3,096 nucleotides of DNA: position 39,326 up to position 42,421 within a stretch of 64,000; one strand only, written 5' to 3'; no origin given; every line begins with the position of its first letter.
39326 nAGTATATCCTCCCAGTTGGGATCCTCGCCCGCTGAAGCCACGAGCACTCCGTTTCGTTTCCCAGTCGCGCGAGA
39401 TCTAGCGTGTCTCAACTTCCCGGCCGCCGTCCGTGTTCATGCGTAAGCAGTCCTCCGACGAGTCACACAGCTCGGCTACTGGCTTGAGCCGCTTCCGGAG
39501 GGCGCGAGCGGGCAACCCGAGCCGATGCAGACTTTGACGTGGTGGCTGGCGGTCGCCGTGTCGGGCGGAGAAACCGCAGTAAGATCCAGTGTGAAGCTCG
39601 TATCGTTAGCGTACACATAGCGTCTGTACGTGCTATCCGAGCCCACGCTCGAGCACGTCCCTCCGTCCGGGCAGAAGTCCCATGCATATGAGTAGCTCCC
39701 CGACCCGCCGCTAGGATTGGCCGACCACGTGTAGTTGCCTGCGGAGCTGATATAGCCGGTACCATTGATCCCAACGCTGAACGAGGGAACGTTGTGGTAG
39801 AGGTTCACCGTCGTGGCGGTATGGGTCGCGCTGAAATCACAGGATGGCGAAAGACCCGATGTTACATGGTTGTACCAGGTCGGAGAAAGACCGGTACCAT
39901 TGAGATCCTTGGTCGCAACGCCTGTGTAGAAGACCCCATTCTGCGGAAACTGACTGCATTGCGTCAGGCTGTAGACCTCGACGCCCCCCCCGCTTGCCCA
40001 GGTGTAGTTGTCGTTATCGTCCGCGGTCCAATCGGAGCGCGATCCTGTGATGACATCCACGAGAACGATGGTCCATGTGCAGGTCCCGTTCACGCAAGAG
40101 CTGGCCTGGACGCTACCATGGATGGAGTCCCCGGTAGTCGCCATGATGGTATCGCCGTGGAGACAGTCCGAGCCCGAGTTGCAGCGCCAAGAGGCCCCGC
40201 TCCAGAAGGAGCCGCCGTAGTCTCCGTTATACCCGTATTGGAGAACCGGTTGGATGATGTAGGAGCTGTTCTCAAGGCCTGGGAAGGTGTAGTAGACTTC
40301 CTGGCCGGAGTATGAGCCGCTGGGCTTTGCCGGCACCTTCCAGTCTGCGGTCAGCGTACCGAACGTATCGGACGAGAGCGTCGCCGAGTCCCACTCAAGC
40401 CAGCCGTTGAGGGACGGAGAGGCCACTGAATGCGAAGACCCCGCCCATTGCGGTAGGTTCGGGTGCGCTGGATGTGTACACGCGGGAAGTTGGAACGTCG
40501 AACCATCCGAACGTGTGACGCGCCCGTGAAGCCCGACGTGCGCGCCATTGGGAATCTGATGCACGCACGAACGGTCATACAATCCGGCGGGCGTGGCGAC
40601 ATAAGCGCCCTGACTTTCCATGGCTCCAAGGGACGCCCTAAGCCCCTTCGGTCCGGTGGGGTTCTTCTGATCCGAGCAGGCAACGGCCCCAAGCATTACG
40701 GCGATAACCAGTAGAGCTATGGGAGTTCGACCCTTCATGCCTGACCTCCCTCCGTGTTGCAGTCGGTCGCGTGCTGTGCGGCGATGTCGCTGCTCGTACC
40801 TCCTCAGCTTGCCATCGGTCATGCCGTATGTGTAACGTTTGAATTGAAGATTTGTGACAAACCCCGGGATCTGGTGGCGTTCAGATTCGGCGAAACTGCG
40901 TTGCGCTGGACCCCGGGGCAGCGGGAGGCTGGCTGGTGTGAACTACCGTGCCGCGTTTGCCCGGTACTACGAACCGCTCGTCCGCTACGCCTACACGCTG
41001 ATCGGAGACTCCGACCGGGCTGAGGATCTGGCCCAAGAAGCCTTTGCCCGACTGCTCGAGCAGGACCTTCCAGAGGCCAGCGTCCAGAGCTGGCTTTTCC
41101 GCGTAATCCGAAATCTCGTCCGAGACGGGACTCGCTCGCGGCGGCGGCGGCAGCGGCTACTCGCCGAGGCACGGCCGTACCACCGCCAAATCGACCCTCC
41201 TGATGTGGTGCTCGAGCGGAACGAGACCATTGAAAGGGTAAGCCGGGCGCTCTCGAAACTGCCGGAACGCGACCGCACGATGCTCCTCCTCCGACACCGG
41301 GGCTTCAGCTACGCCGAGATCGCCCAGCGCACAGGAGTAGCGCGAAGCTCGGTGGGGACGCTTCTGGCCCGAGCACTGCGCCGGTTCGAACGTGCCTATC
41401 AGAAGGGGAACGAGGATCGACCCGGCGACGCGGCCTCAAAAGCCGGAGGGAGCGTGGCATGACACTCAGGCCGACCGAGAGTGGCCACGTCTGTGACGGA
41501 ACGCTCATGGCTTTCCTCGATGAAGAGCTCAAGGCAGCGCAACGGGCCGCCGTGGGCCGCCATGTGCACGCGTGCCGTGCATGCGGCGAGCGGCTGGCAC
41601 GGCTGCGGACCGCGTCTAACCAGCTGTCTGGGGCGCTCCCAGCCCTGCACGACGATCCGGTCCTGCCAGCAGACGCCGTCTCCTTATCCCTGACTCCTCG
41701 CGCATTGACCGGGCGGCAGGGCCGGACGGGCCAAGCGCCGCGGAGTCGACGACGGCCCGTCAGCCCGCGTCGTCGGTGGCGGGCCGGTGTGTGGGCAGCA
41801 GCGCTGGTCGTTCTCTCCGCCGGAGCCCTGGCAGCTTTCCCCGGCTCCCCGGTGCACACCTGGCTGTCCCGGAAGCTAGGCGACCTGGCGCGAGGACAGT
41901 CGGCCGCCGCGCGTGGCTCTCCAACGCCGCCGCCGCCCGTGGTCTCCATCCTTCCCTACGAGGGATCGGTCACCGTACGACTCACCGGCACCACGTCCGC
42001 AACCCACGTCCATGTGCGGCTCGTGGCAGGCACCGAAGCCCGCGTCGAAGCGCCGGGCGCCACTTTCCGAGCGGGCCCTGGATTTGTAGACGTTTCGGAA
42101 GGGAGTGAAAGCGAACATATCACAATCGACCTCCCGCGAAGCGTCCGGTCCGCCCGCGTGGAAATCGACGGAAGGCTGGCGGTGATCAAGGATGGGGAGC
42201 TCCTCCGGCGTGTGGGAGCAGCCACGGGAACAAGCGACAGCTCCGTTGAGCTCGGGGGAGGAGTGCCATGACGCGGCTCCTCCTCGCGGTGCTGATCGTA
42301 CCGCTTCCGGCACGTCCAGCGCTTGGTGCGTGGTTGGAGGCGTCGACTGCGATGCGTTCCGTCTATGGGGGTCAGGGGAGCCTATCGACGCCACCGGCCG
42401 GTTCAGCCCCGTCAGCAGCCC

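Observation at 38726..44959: Lower-GC island carrying a self-contained envelope-signalling cassette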

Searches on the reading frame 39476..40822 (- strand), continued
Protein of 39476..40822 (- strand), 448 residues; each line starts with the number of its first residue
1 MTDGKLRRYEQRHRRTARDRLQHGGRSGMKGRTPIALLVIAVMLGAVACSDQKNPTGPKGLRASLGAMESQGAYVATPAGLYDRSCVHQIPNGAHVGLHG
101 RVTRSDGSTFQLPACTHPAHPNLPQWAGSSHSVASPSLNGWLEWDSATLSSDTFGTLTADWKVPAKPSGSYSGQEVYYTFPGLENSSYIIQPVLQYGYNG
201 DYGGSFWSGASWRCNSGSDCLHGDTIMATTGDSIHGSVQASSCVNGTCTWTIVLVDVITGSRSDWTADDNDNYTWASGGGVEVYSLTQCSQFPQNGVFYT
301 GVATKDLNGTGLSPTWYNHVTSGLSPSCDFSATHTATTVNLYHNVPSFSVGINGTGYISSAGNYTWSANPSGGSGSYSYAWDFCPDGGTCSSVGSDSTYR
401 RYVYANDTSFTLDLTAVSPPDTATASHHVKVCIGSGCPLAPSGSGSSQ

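Call 62: fold_search(model_id=the predicted structure, library=pdb)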
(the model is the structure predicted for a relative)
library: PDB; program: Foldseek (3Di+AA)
matches with E <= 10: 1414; with E <= 0.001: 19
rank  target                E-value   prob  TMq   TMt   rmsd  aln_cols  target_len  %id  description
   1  2ifw_A                9.5e-09  1.00  0.36  0.69   4.2       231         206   17  Crystal structure of scytalido-glutamic peptidase with a transition state analog inhibitor (released 2006-10-03)
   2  2ifr_A                1.3e-08  1.00  0.36  0.69   4.2       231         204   18  Crystal structure of Scytalido-glutamic peptidase with a peptide based transition state analog (released 2006-10-03)
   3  1s2b                  7.3e-08  1.00  0.35  0.68   4.5       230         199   17  Structure of SCP-B the first member of the Eqolisin family of Peptidases to have its structure determined (released 2004-04-27)
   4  7zu8_A                4.3e-06  1.00  0.37  0.46   5.9       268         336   10  Crystal Structure of the zymogen form of the glutamic-class prolyl-endopeptidase neprosin at 2.05 A resolution in pres (released 2022-08-10)
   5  7zva_A                5.2e-06  1.00  0.36  0.44   6.1       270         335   11  Crystal Structure of the native zymogen form of the glutamic-class prolyl-endopeptidase neprosin at 1.80 A resolution. (released 2022-08-10)
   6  7zvc_A                5.5e-06  1.00  0.37  0.57   4.6       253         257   11  Second crystal form of the mature glutamic-class prolyl-endopeptidase neprosin at 1.85 A resolution. (released 2022-08-10)
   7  7zvb_A                7.0e-06  1.00  0.38  0.58   4.2       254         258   13  Crystal Structure of the mature form of the glutamic-class prolyl-endopeptidase neprosin at 2.35 A resolution. (released 2022-08-10)
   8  9qr8_A                1.1e-05  1.00  0.38  0.59   4.2       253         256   13  Gliadin degrading prolyl endopeptidase Celiacase (neprosin C334V) (released 2025-10-22)
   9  5g56                  1.6e-05  0.98  0.15  0.09  22.0       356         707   13  THE TETRA-MODULAR CELLULOSOMAL ARABINOXYLANASE CtXyl5A STRUCTURE AS REVEALED BY X-RAY CRYSTALLOGRAPHY (released 2016-06-29)
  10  4hfs_A                8.8e-05  1.00  0.31  0.58   5.8       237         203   12  Crystal structure of an uncharacterized protein (yncM) from Bacillus subtilis subsp. subtilis str. 168 at 1.55 A resol (released 2012-12-05)
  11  3hs0_A                1.8e-04  0.91  0.16  0.11  23.5       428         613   11  Cobra Venom Factor (CVF) in complex with human factor B (released 2009-07-07)
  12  6mfa                  3.3e-04  0.96  0.18  0.21  22.5       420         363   10  Fragment of human fibronectin containing the 4th-7th type III domains (released 2019-09-18)
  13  8dh9_A                3.3e-04  0.80  0.14  0.12  29.2       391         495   12  Leptin-bound leptin receptor complex-D3-D7 (released 2023-04-19)
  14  1ggt_A                3.4e-04  0.60  0.12  0.09  19.6       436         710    8  THREE-DIMENSIONAL STRUCTURE OF A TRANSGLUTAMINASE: HUMAN BLOOD COAGULATION FACTOR XIII (released 1995-07-31)
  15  4qhw                  4.6e-04  1.00  0.35  0.37   4.9       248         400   13  Crystal structure of a putative two-domain sugar hydrolase (BACCAC_02064) from Bacteroides caccae ATCC 43185 at 1.35 A r (released 2014-07-23)
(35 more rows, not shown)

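Call 63: search_protein_families(library=pfam, alignment_id=A3, max_evalue=1)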
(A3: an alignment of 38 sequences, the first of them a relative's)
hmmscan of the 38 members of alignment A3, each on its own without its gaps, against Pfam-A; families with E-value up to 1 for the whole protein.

A. member 1, P0001 (420 aa): 0 families

B. families by the number of members that match (of 38 scanned): 20 families
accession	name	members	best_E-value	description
PF13573.12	SprB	5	0.00024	SprB repeat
PF01828.24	Peptidase_A4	3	0.00057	Peptidase A4 family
PF02110.20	HK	3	0.24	Hydroxyethylthiazole kinase family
PF18914.6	DUF5666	2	0.035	Domain of unknown function (DUF5666)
PF00147.23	Fibrinogen_C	2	0.054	Fibrinogen beta and gamma chains, C-terminal globular domain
PF10417.14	1-cysPrx_C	2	0.12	C-terminal domain of 1-Cys peroxiredoxin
PF22352.2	K319L-like_PKD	2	0.18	K319L-like, PKD domain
PF18911.6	PKD_4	2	0.43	PKD domain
PF13927.12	Ig_3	1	0.0022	Immunoglobulin domain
PF10102.14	DUF2341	1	0.015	Domain of unknown function (DUF2341)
PF00057.23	Ldl_recept_a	1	0.021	Low-density lipoprotein receptor domain class A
PF01957.25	NfeD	1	0.042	NfeD-like C-terminal, partner-binding domain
PF02373.28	JmjC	1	0.046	JmjC domain, hydroxylase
PF04234.18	CopC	1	0.09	CopC domain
PF20606.3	DUF6799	1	0.17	Domain of unknown function (DUF6799)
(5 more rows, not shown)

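Call 64: find_encoding_contigs(protein=P0052, flank=5000, max_places=2)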
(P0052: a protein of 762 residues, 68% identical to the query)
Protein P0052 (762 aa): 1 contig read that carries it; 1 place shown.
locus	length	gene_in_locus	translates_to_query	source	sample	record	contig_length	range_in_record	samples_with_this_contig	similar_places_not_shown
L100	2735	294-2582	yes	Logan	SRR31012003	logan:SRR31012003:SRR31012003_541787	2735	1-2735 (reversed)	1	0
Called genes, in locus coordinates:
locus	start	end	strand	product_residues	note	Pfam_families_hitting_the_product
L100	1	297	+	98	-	?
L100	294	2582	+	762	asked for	PF13620:CarboxypepD_reg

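Call 78: predict_structure(alignment_id=A4)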
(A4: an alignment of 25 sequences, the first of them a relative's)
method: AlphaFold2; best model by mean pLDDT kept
length: 725 residues; sequences in the alignment: 25
mean_pLDDT: 68.4   pTM: 0.63
mean pLDDT of the five models: 68.4, 66.4, 65.4, 64.1, 62.6
residues with pLDDT >= 90: 199; 70-90: 198; 50-70: 110; < 50: 218
segments of 3 or more residues with pLDDT < 50: 1-54, 143-190, 199-205, 213-218, 231-248, 314-323, 362-364, 450-453, 531-540, 618-625, 666-696, 710-725
pLDDT, mean of each block of 10 residues (from residue 1): 37 35 40 38 37 68 91 93 89 94 93 90 91 92 40 30 34 33 37 52 51 47 79 38 40 70 63 73 69 84 87 48 57 91 95 78 63 93 95 91 64 90 94 96 75 56 92 95 95 89 93 92 74 44 71 90 90 78 69 89 87 60 56 84 75 66 48 32 32 51 63 28 25
secondary structure, 60 per line:
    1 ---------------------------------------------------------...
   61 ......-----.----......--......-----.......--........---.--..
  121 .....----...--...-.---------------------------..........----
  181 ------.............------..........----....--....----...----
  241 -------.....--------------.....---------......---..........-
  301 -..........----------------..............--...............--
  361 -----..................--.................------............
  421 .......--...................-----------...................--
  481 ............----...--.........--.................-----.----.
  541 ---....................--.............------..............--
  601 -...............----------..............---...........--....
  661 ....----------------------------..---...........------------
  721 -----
elements in order (helices of 4 or more, strands of 3 or more residues): E58-66 E77-82 E85-90 E96-102 E105-112 E119-125 E130-132 E135-137 H167-176 H187-199 E206-212 E220-223 E226-229 E248-252 E267-271 E281-286 E290-299 E302-311 E328-341 E344-358 E366-383 E386-402 E409-427 E430-448 E460-478 E481-492 E497-499 E502-510 E513-529 E544-563 E566-578 E585-598 E602-616 E627-640 E644-654 E657-664 E698-708

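Call 80: fold_search(model_id=the predicted structure, library=pdb)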
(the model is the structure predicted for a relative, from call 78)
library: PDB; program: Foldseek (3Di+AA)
matches with E <= 10: 775; with E <= 0.001: 168
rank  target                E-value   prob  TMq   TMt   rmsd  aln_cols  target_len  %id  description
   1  5fp2_B                4.3e-10  1.00  0.40  0.52   8.5       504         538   15  Crystal structure of the siderophore receptor PirA from Pseudomonas aeruginosa (released 2015-12-09)
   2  6v81                  7.8e-10  1.00  0.43  0.48   6.0       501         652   16  The crystal structure of the outer-membrane transporter YncD (released 2020-05-06)
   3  1nqg                  8.2e-10  1.00  0.43  0.52   9.0       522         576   11  OUTER MEMBRANE COBALAMIN TRANSPORTER (BTUB) FROM E. COLI, WITH BOUND CALCIUM (released 2003-04-29)
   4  9a2z_MODEL_1_A        9.9e-10  1.00  0.41  0.40  13.9       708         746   12  Model of E. coli FepA by in-cell photo-crosslinking MS and deep learning (released 2023-02-24)
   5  1fep                  1.3e-09  1.00  0.40  0.42  10.7       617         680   11  FERRIC ENTEROBACTIN RECEPTOR (released 1999-01-13)
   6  5out                  1.4e-09  1.00  0.39  0.39  10.7       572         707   12  CRYSTAL STRUCTURE OF THE FERRIC ENTEROBACTIN RECEPTOR (PFEA) MUTANT (G324V) FROM PSEUDOMONAS AERUGINOSA (released 2018-09-05)
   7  8s34_A                2.3e-09  1.00  0.38  0.41  12.0       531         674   13  Ferric-mycobactin receptor (FemA) in complex with aeruginic acid (released 2025-02-26)
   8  5fr8_A                2.8e-09  1.00  0.43  0.44   9.4       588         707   12  Crystal structure of the siderophore receptor PirA from Acinetobacter baumannii (released 2016-05-11)
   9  2hdi_A                2.9e-09  1.00  0.40  0.47   6.7       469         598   11  Crystal structure of the Colicin I receptor Cir from E.coli in complex with receptor binding domain of Colicin Ia. (released 2007-05-08)
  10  2guf                  3.2e-09  1.00  0.43  0.55   9.4       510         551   11  In meso crystal structure of the cobalamin transporter, BtuB (released 2006-12-05)
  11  9c4o                  3.4e-09  1.00  0.38  0.42   7.8       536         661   14  Cryo-EM structure of PqqU with ligand PQQ (released 2024-06-19)
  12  6h7v_B                4.1e-09  1.00  0.35  0.38   9.2       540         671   11  Crystal structure of BauA, the Ferric preacinetobactin receptor from Acinetobacter baumannii (released 2018-10-10)
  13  9a36_MODEL_1_A        4.5e-09  1.00  0.34  0.37  15.6       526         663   11  Model of E. coli CirA by in-cell photo-crosslinking MS and deep learning (released 2023-02-24)
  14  2hdf                  4.7e-09  1.00  0.40  0.49  11.1       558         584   11  Crystal structure of the Colicin I receptor Cir from E.coli (released 2007-05-08)
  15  3rgn                  4.9e-09  1.00  0.43  0.55   6.9       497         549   11  Crystal structure of spin-labeled BtuB W371R1 (released 2011-10-26)
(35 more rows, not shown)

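Call 96: find_related_loci(query=A3, collection=viral_contigs, flank=5000)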
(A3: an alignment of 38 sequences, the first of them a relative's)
Query A3 (420 aa) in viral_contigs; peptide patterns used: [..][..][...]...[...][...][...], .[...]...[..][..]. (x = any residue, [..] = any of these).
36 stretches matched a pattern, but none encodes a relative of the query by tblastn (E <= 1e-3).

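Call 104: search_protein_families(library=pfam, max_evalue=1, proteins=[L081:5834-6406:+, L081:595-2892:-])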
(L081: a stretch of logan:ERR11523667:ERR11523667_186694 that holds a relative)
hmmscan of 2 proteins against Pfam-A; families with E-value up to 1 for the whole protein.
L081:5834-6406:+ (190 aa): 3 families
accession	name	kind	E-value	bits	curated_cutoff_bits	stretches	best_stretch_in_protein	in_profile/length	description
PF20606.3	DUF6799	-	0.016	15.4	26.8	1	92-114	30-52/63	Domain of unknown function (DUF6799)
PF24170.1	Fn3-II_PB4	-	0.057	14.1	27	1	87-115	64-93/95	Straight fiber protein PB4 second Fn3-like domain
PF22996.2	C2H2-2nd_BIRD-IDD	-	0.092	13.2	27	0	85-102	10-27/35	BIRD-IDD transcription factor, second C2H2 zinc finger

L081:595-2892:- (765 aa): 3 families
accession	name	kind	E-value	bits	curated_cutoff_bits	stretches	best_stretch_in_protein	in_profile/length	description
PF13620.12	CarboxypepD_reg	-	6.6e-12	46.1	32.3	1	59-137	1-81/82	Carboxypeptidase regulatory-like domain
PF00593.30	TonB_dep_Rec_b-barrel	-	1.4e-05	25.7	27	1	415-522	117-240/436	TonB dependent receptor-like, beta-barrel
PF13715.12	CarbopepD_reg_2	-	0.13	12.8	32.2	1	60-140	1-79/88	CarboxypepD_reg-like domain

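Call 110: search_protein_representatives(alignment_id=A3)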
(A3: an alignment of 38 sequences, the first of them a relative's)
Query: 38 sequences, 410 profile positions. Proteins with E-value up to 0.001 (for the whole library): 9938; up to 1e-10: 3883; up to 1e-30: 1014. The best 150 are listed.
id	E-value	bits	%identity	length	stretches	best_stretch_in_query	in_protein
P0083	1.2e-160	551.2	-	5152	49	302-400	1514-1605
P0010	5.5e-151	519.4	-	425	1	6-404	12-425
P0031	9.2e-149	512.1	-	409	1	5-404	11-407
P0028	1.3e-146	505.1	-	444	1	10-406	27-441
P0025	9.7e-146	502.2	-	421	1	1-406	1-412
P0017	2.8e-145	500.6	-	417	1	7-407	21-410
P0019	1.5e-143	495.0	-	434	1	1-406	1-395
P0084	3.0e-142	490.7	-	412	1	1-402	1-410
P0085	1.1e-132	459.2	-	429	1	5-404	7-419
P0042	8.0e-131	453.0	-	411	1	4-407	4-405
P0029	1.5e-130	452.1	-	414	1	5-405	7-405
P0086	3.1e-129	447.8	-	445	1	8-404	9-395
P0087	4.7e-128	443.9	-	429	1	7-408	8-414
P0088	1.7e-124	432.2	-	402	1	6-402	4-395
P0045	3.6e-124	431.1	-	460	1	5-393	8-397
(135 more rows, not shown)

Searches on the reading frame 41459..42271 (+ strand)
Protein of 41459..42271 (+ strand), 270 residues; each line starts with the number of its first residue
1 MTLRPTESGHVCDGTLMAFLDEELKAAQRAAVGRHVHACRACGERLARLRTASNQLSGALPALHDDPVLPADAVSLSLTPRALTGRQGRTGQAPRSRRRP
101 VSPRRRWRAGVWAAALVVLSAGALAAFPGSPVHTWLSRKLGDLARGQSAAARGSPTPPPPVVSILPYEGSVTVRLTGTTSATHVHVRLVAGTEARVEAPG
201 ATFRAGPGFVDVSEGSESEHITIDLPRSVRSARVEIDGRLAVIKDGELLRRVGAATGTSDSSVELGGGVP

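Call 7: search_protein_families(library=pfam, max_evalue=0.01, proteins=[window:41459-42271:+])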
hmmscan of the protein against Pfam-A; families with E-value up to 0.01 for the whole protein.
window:41459-42271:+ (270 aa): 1 family
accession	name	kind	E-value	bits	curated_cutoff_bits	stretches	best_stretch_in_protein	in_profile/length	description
PF13490.11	zf-HC2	-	0.002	18.6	22.2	1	16-42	8-34/35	Putative zinc-finger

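Call 86: find_homologous_proteins(query=window:41459-42271:+, max_evalue=0.001)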
Query window:41459-42271:+ (270 aa): 2 proteins with E <= 0.001 among 8000 candidates.
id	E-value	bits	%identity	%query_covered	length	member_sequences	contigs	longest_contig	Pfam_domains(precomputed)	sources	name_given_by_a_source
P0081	3.0e-167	573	100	100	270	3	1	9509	-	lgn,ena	-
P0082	1.5e-72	262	55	99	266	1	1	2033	-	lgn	-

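Call 104: search_protein_families(library=pfam, max_evalue=1, proteins=[window:41459-42271:+])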
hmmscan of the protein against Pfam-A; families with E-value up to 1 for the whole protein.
window:41459-42271:+ (270 aa): 3 families
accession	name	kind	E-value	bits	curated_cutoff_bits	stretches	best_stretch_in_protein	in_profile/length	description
PF13490.11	zf-HC2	-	0.002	18.6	22.2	1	16-42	8-34/35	Putative zinc-finger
PF24368.1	DUF7524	-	0.019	15.2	27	1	168-211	22-60/182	Family of unknown function (DUF7524)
PF14404.11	Strep_pep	-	0.021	15.4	25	1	234-261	31-57/63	Ribosomally synthesized peptide in Streptomyces species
